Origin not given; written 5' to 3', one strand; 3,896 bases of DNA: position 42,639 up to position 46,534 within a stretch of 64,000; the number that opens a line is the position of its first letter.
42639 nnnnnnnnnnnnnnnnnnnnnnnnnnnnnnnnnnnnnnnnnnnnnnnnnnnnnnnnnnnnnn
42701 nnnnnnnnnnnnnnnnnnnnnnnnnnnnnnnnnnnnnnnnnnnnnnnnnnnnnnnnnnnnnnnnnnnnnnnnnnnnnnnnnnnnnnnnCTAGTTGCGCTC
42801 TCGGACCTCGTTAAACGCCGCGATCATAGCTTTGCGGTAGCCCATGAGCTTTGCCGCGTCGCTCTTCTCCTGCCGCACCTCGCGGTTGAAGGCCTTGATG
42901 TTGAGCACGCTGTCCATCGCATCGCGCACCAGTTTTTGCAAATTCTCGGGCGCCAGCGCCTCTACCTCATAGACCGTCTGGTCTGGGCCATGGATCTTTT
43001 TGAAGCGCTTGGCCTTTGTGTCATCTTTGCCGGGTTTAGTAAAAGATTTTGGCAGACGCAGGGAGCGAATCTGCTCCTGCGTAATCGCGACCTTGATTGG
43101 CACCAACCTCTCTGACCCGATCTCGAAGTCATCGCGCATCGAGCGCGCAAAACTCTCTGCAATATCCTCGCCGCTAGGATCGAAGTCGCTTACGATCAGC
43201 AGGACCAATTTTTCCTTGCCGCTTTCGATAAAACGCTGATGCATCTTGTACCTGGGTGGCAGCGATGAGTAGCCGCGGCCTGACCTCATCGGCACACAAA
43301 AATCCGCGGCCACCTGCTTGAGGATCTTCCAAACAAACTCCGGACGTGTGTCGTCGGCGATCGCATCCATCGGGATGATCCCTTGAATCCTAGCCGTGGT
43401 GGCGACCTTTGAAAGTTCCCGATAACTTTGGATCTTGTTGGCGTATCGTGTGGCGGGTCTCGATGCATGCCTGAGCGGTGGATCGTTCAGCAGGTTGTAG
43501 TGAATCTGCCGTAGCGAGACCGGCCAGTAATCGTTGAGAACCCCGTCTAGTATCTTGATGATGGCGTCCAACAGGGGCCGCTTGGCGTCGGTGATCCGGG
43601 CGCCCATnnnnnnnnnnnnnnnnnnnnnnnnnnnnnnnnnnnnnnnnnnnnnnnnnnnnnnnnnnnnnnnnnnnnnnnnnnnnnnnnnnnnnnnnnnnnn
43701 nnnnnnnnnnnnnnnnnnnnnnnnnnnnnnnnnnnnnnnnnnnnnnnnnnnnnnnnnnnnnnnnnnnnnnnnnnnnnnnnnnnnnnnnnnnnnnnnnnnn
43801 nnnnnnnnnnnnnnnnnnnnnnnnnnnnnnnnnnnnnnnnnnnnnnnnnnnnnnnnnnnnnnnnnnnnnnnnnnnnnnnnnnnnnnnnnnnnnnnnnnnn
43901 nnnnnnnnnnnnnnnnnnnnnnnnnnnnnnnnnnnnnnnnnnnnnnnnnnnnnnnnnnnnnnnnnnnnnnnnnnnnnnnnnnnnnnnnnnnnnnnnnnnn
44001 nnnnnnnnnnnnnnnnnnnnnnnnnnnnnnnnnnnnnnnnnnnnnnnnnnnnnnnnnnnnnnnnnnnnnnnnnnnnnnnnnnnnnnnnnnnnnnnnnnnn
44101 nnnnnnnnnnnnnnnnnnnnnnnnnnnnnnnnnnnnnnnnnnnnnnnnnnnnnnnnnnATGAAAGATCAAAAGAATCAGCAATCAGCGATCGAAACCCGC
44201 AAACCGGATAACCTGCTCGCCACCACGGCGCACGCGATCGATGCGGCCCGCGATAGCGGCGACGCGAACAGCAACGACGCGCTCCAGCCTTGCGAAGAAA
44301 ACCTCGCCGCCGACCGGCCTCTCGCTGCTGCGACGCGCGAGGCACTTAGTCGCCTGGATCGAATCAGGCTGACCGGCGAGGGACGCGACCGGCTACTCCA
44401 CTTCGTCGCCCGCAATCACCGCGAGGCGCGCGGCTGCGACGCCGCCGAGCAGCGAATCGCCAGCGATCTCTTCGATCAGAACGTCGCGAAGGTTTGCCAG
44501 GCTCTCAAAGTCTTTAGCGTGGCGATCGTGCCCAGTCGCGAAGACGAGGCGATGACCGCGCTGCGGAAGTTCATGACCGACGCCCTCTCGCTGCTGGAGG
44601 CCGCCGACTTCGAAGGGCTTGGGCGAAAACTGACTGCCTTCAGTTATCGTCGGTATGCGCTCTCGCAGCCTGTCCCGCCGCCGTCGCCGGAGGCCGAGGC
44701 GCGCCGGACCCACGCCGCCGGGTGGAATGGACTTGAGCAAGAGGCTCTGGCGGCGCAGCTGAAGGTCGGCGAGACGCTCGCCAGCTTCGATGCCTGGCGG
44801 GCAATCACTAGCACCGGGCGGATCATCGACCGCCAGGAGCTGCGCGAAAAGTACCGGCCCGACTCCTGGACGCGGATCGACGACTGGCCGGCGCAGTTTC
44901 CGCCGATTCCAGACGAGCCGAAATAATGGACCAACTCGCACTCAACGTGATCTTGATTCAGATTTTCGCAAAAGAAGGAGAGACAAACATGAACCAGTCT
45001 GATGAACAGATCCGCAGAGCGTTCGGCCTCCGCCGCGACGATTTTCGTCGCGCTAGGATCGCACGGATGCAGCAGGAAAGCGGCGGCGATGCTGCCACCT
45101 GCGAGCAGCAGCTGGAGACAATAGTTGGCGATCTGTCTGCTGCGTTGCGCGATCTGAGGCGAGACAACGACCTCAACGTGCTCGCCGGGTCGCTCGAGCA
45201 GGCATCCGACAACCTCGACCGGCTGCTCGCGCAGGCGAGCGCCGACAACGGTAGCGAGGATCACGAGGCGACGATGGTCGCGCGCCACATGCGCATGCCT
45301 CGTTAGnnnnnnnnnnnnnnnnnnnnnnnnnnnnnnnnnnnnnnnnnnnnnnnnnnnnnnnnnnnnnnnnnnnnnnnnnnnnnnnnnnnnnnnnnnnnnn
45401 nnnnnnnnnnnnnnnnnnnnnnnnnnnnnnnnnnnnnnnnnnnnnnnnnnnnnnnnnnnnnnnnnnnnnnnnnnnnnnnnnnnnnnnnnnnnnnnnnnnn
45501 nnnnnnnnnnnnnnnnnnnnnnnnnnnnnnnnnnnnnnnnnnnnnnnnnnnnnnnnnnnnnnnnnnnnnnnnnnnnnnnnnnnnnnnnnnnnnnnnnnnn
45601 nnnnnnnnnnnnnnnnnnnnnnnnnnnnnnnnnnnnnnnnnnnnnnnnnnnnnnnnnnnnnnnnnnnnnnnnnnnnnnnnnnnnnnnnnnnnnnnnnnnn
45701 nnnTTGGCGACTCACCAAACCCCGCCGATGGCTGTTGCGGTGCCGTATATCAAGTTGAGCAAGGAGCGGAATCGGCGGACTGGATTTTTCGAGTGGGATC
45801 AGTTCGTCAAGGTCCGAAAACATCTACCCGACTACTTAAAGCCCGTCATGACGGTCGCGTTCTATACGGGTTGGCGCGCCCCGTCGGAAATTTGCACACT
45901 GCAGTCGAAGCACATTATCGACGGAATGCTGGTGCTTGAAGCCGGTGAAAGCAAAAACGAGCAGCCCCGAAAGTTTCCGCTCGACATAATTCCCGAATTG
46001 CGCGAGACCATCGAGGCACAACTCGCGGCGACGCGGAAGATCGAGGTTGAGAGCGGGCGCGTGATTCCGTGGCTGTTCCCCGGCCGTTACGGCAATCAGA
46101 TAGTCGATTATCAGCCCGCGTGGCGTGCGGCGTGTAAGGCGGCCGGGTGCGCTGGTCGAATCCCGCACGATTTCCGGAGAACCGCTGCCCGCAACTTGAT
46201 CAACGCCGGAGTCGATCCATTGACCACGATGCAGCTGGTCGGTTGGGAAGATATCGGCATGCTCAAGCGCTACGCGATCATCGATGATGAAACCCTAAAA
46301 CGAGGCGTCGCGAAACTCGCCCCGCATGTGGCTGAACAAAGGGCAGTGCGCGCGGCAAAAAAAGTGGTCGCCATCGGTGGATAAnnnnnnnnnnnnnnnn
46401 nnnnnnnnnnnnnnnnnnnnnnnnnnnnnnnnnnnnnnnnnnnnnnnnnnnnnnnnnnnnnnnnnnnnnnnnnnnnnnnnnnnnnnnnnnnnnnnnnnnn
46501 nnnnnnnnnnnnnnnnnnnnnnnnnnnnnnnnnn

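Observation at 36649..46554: tRNA-Arg(CCG)-targeted genomic island with an att duplication and a disabled integrase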

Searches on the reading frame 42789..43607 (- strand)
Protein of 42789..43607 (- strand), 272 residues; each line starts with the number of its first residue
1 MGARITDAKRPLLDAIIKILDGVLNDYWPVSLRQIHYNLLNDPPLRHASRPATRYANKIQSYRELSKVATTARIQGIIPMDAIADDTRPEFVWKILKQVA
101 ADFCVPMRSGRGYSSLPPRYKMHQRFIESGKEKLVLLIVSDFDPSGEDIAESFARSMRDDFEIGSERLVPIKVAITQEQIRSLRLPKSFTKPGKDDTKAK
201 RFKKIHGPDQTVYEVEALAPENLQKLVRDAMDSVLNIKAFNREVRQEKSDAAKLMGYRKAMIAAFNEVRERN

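Call 10: search_protein_families(library=pfam, proteins=[window:42789-43607:-], max_evalue=0.01)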
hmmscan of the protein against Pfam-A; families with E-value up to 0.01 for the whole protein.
window:42789-43607:- (272 aa): 0 families

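Call 42: search_protein_families(library=phrogs, proteins=[window:42789-43607:-], max_evalue=0.01)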
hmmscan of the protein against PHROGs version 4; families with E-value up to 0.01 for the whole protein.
window:42789-43607:- (272 aa): 1 family
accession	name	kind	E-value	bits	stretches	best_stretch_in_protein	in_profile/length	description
phrog_6247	-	DNA, RNA and nucleotide metabolism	1.4e-23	84.6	2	94-254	129-285/303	DNA topoisomerase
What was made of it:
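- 42789..43607 (-): Truncated remnant of a ParB_N + Spo11/TopoVI-A-like (Toprim) protein. It matches PHROG 6247 'DNA topoisomerase' at E = 1.4e-23 (call 42).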

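Call 43: search_protein_families(library=ncbifam, proteins=[window:42789-43607:-], max_evalue=0.01)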
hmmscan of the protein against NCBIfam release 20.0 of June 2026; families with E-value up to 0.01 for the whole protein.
window:42789-43607:- (272 aa): 0 families

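Call 44: search_solved_structures(query=window:42789-43607:-, max_evalue=1, show_alignments=2)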
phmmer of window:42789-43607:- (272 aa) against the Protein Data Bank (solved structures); distinct sequences matched with E-value up to 1: 0.

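Call 45: search_protein_families(library=padloc, proteins=[window:42789-43607:-], max_evalue=0.01)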
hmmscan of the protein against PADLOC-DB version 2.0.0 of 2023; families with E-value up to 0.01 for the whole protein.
window:42789-43607:- (272 aa): 0 families

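Call 46: search_protein_families(library=pfam, proteins=[window:42789-43607:-], max_evalue=10)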
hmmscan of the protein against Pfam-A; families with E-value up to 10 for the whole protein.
window:42789-43607:- (272 aa): 0 families

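Call 47: find_homologous_proteins(query=window:42789-43607:-, max_evalue=0.001)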
Query window:42789-43607:- (272 aa): 528 proteins with E <= 0.001 among 1389 candidates; the best 120 are listed.
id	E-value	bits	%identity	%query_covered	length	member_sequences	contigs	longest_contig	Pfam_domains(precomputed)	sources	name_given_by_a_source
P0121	4.3e-173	592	99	100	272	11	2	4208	-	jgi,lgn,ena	-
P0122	1.7e-78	282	46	99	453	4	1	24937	PF02195.27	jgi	-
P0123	2.3e-77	278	47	96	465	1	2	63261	PF02195.27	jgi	-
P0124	6.9e-77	276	45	98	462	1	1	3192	PF02195.27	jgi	jgi:hypothetical protein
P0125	2.9e-76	274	46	95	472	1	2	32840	PF02195.27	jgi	jgi:hypothetical protein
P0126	3.2e-76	274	47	94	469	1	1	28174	PF02195.27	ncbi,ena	-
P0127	3.4e-76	274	45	98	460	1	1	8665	PF02195.27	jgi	jgi:hypothetical protein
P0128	8.6e-76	273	48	95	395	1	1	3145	-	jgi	jgi:hypothetical protein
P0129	2.0e-75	272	45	98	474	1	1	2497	PF02195.27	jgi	jgi:hypothetical protein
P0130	7.6e-75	270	46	97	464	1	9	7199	PF02195.27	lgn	-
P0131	1.4e-74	269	45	97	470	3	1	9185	PF02195.27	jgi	jgi:hypothetical protein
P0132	2.3e-74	268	46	97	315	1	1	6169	-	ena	-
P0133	5.5e-74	267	45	97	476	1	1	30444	PF02195.27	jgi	jgi:hypothetical protein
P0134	5.6e-74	267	43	97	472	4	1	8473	PF02195.27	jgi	jgi:hypothetical protein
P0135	7.9e-74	266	45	95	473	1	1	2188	PF02195.27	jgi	jgi:hypothetical protein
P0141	3.7e-73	264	48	89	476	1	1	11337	PF02195.27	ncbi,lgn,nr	ncbi:MAG: ParB N-terminal domain-containing protein [Planctomycetes bacterium]|nr:ParB N-terminal do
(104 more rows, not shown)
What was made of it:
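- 42789..43607 (-): Homologs are 450-476 aa with a ParB_N domain (call 47).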

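Call 49: find_encoding_contigs(protein=P0121, flank=10000, max_places=6)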
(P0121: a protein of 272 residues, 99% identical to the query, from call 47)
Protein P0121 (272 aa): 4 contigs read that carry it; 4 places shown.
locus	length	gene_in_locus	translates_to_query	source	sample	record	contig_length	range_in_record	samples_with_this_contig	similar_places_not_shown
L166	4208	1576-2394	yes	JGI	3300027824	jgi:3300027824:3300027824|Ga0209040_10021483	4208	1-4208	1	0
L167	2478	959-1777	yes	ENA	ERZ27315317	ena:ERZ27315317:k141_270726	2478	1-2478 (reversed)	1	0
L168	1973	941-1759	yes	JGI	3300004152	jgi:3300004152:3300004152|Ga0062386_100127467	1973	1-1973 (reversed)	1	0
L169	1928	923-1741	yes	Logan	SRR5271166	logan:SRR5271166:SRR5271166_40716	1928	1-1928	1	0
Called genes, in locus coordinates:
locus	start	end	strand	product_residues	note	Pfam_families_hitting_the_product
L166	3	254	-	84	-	?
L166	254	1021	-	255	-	-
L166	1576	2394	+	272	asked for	-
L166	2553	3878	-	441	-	-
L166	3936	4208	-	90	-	?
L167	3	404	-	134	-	?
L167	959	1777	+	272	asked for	-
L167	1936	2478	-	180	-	?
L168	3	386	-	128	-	?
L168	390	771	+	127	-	-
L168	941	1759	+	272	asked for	-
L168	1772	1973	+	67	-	?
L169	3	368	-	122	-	?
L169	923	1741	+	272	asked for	-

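Call 50: find_encoding_contigs(protein=P0126, flank=10000, max_places=2)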
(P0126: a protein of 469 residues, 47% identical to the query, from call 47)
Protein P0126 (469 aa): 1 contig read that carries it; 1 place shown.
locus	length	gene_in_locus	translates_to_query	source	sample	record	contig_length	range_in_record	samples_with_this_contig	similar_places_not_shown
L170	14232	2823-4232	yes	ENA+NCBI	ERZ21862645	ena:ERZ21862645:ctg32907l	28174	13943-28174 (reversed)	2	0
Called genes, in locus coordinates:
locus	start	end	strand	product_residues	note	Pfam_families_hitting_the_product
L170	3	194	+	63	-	?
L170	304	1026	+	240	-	PF21321:HTH_66 (weak), PF04255:DUF433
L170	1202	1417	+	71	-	-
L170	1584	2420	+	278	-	-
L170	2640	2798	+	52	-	-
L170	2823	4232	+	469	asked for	PF02195:ParB_N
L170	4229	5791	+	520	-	PF00772:DnaB, PF13481:AAA_25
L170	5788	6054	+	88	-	-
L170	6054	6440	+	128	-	-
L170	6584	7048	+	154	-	PF05119:Terminase_4 (weak)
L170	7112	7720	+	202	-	-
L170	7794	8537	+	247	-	PF04586:Peptidase_S78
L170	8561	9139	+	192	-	-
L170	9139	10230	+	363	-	-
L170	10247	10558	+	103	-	-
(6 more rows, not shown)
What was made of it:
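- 42789..43607 (-): A full-length homolog lies beside DnaB, small terminase and prohead protease genes (call 50).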

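Call 75: search_protein_families(library=pfam, proteins=[P0126, P0141], max_evalue=0.1)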
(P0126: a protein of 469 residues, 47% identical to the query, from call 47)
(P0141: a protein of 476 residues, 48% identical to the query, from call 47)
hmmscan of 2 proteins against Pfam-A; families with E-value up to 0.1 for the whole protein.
P0126 (469 aa): 1 family
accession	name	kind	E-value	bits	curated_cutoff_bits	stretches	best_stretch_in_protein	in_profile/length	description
PF02195.25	ParB_N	-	3.9e-06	27.2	26.3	1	40-92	25-81/95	ParB N-terminal domain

P0141 (476 aa): 1 family
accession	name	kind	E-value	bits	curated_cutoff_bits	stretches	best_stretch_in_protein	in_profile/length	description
PF02195.25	ParB_N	-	1.6e-05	25.3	26.3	1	50-104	26-84/95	ParB N-terminal domain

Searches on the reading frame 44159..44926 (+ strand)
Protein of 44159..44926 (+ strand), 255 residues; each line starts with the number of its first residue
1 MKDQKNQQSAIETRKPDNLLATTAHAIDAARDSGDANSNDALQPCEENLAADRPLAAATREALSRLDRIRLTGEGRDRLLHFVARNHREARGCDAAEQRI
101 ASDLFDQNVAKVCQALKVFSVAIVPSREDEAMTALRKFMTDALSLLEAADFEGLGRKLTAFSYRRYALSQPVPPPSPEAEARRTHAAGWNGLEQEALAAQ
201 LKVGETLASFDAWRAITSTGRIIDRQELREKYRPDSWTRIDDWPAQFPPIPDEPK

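Call 10: search_protein_families(library=pfam, proteins=[window:44159-44926:+], max_evalue=0.01)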
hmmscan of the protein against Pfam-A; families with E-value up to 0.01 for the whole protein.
window:44159-44926:+ (255 aa): 0 families

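Call 42: search_protein_families(library=phrogs, proteins=[window:44159-44926:+], max_evalue=0.01)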
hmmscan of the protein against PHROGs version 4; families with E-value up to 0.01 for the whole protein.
window:44159-44926:+ (255 aa): 0 families

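Call 43: search_protein_families(library=ncbifam, proteins=[window:44159-44926:+], max_evalue=0.01)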
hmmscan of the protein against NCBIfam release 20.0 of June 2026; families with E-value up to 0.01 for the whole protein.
window:44159-44926:+ (255 aa): 0 families

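Call 45: search_protein_families(library=padloc, proteins=[window:44159-44926:+], max_evalue=0.01)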
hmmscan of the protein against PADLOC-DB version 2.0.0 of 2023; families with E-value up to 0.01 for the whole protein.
window:44159-44926:+ (255 aa): 0 families

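Call 46: search_protein_families(library=pfam, proteins=[window:44159-44926:+], max_evalue=10)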
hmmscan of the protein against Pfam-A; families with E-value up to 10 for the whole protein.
window:44159-44926:+ (255 aa): 0 families
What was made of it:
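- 44159..44926 (+): Hypothetical protein, 255 aa. It has no match in Pfam, PHROGs, NCBIfam or PADLOC (calls 10, 42, 43, 45, 46).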

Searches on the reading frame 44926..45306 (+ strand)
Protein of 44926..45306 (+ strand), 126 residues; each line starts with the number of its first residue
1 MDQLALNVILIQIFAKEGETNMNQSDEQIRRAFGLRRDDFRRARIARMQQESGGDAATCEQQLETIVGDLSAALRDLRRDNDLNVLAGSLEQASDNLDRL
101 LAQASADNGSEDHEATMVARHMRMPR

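Call 10: search_protein_families(library=pfam, proteins=[window:44926-45306:+], max_evalue=0.01)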
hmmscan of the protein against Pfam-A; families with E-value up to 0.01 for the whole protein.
window:44926-45306:+ (126 aa): 0 families

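Call 42: search_protein_families(library=phrogs, proteins=[window:44926-45306:+], max_evalue=0.01)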
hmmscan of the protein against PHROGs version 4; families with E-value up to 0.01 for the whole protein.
window:44926-45306:+ (126 aa): 0 families

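Call 43: search_protein_families(library=ncbifam, proteins=[window:44926-45306:+], max_evalue=0.01)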
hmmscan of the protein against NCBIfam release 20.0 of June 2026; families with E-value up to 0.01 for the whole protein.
window:44926-45306:+ (126 aa): 0 families

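Call 45: search_protein_families(library=padloc, proteins=[window:44926-45306:+], max_evalue=0.01)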
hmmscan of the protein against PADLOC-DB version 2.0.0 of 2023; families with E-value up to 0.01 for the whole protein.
window:44926-45306:+ (126 aa): 0 families

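Call 46: search_protein_families(library=pfam, proteins=[window:44926-45306:+], max_evalue=10)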
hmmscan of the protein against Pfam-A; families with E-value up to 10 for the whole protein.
window:44926-45306:+ (126 aa): 3 families
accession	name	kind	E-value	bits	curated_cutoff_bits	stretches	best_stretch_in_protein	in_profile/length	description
PF09311.16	Rab5-bind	-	0.029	14.3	33.6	1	57-116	68-129/307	Rabaptin-like protein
PF12205.13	GIT1_C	-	0.059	14.1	25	1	47-115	21-89/110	G protein-coupled receptor kinase-interacting protein 1 C term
PF16678.12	UBA_HOIP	-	0.087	13.2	22.4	1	41-80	100-139/152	HOIP UBA domain pair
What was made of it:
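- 44926..45306 (+): Hypothetical ORF of 126 aa directly upstream of the integrase. Whether it is a real gene is uncertain. It has no credible family match (calls 10, 46).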

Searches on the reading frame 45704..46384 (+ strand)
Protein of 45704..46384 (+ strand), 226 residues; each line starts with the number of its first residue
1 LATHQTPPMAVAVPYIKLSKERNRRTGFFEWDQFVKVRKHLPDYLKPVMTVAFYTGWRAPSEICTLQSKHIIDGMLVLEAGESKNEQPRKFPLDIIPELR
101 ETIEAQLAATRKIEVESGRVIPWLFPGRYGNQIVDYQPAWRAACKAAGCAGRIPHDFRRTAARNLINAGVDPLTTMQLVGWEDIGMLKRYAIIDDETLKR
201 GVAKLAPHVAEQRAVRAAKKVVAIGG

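Call 10: search_protein_families(library=pfam, proteins=[window:45704-46384:+], max_evalue=0.01)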
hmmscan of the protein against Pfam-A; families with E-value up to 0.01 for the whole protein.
window:45704-46384:+ (226 aa): 1 family
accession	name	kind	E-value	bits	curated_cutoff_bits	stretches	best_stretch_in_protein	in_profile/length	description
PF00589.27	Phage_integrase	-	1e-17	64.9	27.1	1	41-194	20-169/172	Phage integrase family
